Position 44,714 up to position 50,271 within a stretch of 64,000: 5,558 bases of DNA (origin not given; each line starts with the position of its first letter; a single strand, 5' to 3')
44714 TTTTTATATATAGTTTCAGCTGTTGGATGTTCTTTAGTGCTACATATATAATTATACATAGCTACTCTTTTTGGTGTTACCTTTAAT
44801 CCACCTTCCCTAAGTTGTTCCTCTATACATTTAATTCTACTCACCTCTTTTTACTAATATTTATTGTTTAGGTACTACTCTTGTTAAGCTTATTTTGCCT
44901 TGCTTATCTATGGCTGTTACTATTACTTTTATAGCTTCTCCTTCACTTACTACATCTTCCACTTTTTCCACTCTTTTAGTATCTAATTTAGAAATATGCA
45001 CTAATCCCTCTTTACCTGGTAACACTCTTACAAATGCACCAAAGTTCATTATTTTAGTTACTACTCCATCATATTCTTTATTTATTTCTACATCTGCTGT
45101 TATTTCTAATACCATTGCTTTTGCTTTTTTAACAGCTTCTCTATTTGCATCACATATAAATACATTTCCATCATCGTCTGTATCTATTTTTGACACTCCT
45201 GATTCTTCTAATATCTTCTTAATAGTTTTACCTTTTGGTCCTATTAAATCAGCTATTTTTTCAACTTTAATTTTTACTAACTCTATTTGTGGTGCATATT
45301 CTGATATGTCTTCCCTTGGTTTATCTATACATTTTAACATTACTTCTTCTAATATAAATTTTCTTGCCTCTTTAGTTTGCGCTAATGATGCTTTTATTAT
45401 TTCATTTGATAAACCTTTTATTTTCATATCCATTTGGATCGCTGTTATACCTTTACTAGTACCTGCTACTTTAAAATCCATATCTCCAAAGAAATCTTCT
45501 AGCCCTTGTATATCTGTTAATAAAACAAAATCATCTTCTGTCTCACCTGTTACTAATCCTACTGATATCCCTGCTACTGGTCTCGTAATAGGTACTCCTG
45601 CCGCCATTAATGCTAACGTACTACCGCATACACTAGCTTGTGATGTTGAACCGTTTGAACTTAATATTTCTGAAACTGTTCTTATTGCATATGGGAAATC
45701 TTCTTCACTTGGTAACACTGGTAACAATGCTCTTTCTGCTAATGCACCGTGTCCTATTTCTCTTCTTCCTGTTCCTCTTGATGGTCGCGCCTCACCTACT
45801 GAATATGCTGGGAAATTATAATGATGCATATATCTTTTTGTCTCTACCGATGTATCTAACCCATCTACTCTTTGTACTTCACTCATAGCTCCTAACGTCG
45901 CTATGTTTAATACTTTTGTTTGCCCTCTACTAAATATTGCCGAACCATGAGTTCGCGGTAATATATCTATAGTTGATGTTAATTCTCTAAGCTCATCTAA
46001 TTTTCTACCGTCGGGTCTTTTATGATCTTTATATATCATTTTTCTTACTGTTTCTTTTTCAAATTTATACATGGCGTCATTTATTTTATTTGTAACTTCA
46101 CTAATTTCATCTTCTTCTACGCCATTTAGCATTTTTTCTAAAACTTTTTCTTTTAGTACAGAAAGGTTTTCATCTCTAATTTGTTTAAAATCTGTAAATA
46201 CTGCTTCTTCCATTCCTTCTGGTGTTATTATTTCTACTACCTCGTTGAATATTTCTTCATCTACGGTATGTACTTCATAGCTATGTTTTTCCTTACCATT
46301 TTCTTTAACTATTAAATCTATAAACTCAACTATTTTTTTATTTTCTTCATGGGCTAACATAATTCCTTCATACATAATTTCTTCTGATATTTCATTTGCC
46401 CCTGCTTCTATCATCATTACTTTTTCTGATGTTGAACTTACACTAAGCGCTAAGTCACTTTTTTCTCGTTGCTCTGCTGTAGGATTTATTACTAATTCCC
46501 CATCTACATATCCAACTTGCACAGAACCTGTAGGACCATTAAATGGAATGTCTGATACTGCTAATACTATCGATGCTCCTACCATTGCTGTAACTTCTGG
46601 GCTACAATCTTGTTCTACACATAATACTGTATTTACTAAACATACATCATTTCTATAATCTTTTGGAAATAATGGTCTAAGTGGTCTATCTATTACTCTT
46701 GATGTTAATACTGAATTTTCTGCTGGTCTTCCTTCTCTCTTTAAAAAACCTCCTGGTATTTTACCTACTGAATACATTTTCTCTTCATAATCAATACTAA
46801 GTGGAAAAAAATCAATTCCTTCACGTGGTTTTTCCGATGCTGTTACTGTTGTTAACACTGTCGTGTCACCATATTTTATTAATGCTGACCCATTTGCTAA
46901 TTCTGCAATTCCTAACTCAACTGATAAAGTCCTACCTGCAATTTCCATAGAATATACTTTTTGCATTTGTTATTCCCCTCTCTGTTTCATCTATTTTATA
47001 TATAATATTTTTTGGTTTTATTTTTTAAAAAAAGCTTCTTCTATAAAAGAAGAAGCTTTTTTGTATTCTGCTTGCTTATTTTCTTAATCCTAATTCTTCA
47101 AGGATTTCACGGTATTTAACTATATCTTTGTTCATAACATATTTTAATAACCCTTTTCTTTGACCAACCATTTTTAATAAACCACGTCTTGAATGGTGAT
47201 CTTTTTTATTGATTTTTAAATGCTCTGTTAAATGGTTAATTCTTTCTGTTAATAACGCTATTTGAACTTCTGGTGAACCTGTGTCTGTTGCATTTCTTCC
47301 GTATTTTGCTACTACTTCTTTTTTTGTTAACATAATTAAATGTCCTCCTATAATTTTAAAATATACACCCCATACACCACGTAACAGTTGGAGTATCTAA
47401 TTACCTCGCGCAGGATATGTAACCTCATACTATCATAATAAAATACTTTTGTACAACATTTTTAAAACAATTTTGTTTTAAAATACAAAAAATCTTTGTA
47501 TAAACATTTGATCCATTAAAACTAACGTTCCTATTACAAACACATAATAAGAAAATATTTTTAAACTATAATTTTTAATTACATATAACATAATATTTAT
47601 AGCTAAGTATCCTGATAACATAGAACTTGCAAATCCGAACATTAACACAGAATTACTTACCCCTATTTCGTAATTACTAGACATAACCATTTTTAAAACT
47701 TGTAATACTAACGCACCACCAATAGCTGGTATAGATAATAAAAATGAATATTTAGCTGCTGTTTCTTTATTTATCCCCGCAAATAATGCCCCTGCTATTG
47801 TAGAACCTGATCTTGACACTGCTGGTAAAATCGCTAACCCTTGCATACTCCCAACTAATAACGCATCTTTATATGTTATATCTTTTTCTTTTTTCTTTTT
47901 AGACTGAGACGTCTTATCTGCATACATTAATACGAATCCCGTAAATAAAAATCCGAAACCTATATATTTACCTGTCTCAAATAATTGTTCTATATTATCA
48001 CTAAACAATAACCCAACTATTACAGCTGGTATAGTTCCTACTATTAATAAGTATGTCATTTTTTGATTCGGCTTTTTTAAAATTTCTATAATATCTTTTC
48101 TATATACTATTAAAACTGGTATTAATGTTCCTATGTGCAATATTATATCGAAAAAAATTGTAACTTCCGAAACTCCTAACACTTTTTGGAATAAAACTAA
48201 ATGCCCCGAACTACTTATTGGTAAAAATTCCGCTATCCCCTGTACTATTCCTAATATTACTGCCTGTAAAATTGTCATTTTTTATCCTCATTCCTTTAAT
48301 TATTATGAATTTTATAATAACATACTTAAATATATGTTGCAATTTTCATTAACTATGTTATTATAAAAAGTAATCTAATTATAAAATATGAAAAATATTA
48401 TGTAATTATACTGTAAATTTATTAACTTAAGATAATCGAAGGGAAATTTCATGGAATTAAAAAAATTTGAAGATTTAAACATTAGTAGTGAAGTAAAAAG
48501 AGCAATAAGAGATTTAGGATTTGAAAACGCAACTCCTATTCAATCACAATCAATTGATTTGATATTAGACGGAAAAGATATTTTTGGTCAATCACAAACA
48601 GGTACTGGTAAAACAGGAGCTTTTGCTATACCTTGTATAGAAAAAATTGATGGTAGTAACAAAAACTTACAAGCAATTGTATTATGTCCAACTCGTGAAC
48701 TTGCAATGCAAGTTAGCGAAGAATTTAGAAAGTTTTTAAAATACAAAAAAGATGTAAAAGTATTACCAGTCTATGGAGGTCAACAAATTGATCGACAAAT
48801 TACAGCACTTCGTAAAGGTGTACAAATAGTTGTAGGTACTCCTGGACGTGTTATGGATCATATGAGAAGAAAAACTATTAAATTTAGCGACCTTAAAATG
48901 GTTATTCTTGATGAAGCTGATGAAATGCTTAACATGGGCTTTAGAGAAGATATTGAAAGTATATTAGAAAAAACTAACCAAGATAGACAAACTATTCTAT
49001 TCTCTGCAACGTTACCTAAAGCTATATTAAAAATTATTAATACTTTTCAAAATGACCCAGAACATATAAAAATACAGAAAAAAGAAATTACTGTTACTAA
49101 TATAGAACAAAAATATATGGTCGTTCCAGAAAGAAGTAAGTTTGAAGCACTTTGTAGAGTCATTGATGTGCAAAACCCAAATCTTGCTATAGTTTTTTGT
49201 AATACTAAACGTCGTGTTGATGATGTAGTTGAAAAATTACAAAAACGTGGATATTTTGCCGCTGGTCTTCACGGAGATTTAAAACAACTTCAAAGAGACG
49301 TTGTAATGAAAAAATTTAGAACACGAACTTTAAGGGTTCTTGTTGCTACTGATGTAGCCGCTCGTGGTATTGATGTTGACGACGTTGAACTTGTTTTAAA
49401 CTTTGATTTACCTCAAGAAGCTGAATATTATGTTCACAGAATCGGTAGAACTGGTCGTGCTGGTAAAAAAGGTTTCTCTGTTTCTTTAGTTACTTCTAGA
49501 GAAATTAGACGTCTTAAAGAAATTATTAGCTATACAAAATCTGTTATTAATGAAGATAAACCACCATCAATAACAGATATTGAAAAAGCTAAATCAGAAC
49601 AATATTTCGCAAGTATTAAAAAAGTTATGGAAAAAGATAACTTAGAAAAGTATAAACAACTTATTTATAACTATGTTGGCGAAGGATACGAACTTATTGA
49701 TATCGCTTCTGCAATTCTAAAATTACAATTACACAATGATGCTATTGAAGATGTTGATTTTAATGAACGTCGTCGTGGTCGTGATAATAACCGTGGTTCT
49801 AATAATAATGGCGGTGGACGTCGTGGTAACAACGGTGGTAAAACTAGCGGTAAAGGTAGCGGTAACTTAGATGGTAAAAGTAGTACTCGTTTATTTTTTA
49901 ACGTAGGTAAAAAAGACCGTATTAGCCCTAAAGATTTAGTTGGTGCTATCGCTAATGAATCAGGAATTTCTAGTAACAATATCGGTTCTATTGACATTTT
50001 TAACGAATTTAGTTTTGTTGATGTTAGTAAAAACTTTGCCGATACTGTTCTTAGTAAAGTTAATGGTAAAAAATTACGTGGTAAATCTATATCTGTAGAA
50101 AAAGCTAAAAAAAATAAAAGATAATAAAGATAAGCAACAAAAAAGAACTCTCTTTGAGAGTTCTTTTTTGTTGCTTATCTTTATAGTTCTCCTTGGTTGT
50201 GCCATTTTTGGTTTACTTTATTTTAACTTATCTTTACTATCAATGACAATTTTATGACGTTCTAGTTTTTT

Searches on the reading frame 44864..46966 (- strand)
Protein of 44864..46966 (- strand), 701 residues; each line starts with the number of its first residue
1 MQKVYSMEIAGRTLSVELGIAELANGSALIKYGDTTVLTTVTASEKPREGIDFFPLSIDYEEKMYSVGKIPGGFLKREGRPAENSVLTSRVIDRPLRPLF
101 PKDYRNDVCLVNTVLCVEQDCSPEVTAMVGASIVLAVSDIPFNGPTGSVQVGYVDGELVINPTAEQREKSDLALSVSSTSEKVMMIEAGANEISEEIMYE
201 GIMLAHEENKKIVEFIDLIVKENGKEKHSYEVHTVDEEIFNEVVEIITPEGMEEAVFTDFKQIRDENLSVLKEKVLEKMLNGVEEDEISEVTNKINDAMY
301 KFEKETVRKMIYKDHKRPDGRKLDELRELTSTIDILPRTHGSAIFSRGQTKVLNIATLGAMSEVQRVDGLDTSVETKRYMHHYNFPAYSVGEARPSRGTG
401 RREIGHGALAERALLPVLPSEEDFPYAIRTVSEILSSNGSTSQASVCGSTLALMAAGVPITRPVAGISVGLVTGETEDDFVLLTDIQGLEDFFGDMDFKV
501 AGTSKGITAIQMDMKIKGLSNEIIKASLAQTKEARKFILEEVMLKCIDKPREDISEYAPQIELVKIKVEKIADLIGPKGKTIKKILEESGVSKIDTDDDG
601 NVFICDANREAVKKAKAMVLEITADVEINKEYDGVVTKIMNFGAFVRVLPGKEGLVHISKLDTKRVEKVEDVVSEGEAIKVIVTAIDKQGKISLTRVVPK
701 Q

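Call 76: search_protein_families(library=ncbifam, proteins=[window:44864-46966:-], max_evalue=1e-50)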
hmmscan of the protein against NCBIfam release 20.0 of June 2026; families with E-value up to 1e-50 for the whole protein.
window:44864-46966:- (701 aa): 3 families
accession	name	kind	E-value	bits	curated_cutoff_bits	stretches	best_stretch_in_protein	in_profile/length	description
NF008805.1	PRK11824.1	equivalog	1.5e-278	925.9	471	1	5-696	2-680/683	polyribonucleotide nucleotidyltransferase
TIGR03591.1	polynuc_phos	equivalog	7.5e-277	920.3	525.05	1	9-696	2-686/689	polyribonucleotide nucleotidyltransferase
TIGR02696.1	pppGpp_PNP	exception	8.5e-192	639.3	1106.75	1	12-695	17-719/720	guanosine pentaphosphate synthetase I/polyribonucleotide nucleotidyltransferase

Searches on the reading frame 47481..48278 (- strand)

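Call 100: search_protein_families(library=pfam, proteins=[window:47481-48278:-], max_evalue=1e-8)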
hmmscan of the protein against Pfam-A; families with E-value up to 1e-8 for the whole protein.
window:47481-48278:- (266 aa): 1 family
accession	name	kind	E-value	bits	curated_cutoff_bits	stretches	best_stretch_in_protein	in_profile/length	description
PF02673.24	BacA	-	1.1e-77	261.6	33.4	1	6-251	1-256/257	Bacitracin resistance protein BacA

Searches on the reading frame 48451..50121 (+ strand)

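Call 76: search_protein_families(library=ncbifam, proteins=[window:48451-50121:+], max_evalue=1e-50)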
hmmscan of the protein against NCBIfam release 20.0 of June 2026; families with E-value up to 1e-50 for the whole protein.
window:48451-50121:+ (557 aa): 11 families
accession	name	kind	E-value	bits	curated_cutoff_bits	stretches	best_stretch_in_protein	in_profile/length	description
NF053631.1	RNA_helic_CshA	equivalog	1.1e-173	578.1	646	1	6-438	1-431/434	degradosome RNA helicase CshA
NF008744.0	PRK11776.1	equivalog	4.1e-147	490.5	524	1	3-385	3-384/460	ATP-dependent RNA helicase DbpA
NF008642.0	PRK11634.1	equivalog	1.2e-132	443.5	989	1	5-545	7-552/628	DEAD/DEAH family ATP-dependent RNA helicase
NF053636.1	DDHlcsCsdAPsy1082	equivalog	6.2e-103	345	890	1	6-368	5-368/512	DEAD/DEAH box helicase CsdA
NF053711.1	RNA_heli_RhlE1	exception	4e-101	338.9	750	1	6-373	3-374/434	RNA helicase RhlE1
NF008394.0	PRK11192.1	equivalog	7.2e-96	321.7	507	1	4-397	3-402/441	ATP-dependent RNA helicase SrmB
NF003419.0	PRK04837.1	equivalog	1e-91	307.8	588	1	4-368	9-381/424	ATP-dependent RNA helicase RhlB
NF053710.1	RNA_heli_RhlE2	exception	2.8e-91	306.8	925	1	6-370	3-376/635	RNA helicase RhlE2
NF007882.0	PRK10590.1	equivalog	7.2e-91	305.4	743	1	6-363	3-365/456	ATP-dependent RNA helicase RhlE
NF002340.1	PRK01297.1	equivalog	2.8e-85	286.4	564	1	5-357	2-363/372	ATP-dependent RNA helicase RhlB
NF003390.0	PRK04537.1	equivalog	6e-76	256.7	732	1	8-366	13-380/572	ATP-dependent RNA helicase RhlB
